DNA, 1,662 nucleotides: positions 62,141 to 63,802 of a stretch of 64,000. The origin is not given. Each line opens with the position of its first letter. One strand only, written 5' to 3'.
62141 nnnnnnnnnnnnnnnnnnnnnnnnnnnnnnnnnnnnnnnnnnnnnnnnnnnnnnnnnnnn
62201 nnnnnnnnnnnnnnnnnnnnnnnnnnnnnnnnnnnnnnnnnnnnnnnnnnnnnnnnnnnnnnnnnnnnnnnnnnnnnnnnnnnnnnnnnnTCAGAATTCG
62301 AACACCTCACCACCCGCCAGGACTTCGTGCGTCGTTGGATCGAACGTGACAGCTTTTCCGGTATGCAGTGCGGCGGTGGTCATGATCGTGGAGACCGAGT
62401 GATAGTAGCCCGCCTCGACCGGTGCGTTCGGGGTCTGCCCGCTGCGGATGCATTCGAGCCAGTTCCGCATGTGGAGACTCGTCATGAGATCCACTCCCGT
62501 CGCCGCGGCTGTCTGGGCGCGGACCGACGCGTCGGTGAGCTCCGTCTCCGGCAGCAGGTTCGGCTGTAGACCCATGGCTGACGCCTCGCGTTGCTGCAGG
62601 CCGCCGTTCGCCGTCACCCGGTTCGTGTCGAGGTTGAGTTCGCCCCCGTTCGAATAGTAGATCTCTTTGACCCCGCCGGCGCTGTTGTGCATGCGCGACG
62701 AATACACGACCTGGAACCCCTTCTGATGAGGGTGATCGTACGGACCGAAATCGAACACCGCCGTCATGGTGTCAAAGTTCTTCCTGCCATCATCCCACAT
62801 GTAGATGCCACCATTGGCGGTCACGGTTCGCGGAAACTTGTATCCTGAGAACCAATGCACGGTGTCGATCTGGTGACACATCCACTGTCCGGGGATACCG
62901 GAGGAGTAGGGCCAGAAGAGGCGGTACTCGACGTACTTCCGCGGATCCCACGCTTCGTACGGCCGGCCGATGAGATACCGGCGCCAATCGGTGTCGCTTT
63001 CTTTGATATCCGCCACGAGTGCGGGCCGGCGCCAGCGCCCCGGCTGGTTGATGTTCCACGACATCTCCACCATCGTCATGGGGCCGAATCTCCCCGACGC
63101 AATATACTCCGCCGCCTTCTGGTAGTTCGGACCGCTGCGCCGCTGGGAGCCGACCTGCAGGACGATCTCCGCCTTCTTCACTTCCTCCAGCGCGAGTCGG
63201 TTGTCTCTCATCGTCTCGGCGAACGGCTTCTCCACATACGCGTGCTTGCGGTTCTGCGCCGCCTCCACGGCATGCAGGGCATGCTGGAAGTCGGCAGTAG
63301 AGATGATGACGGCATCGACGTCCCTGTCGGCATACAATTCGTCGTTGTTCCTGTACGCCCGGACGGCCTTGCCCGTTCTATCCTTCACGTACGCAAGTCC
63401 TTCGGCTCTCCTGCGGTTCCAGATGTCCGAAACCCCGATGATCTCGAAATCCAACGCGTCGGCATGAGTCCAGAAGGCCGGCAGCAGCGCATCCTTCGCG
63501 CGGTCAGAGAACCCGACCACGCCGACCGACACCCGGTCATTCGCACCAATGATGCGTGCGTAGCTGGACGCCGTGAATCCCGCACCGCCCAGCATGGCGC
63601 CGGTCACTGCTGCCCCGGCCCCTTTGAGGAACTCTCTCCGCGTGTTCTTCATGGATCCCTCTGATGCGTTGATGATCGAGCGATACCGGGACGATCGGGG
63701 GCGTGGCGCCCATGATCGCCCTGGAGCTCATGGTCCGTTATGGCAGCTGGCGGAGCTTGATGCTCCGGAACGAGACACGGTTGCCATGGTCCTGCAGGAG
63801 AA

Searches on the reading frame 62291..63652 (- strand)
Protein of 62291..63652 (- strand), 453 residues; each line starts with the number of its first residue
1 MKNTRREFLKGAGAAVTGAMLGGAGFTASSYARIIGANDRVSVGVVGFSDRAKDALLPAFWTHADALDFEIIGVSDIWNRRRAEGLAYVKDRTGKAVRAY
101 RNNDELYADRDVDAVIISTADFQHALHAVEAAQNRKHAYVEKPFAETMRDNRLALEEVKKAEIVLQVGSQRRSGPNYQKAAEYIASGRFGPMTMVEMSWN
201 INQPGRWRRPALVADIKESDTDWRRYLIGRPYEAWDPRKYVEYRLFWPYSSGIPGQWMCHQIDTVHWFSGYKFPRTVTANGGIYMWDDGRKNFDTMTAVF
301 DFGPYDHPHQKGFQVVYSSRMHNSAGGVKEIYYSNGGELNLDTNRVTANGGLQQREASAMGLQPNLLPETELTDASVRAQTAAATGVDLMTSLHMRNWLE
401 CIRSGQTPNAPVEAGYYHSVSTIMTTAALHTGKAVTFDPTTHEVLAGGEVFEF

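Call 58: search_protein_families(library=pfam, proteins=[window:62291-63652:-], max_evalue=0.00001)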
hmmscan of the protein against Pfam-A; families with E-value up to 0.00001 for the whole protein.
window:62291-63652:- (453 aa): 2 families
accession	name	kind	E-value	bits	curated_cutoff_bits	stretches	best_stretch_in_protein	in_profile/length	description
PF01408.29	GFO_IDH_MocA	-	3.4e-13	50.8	24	1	42-168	2-119/120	Oxidoreductase family, NAD-binding Rossmann fold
PF22725.1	GFO_IDH_MocA_C3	-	1.4e-06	28.8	27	0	240-303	32-93/124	GFO/IDH/MocA C-terminal domain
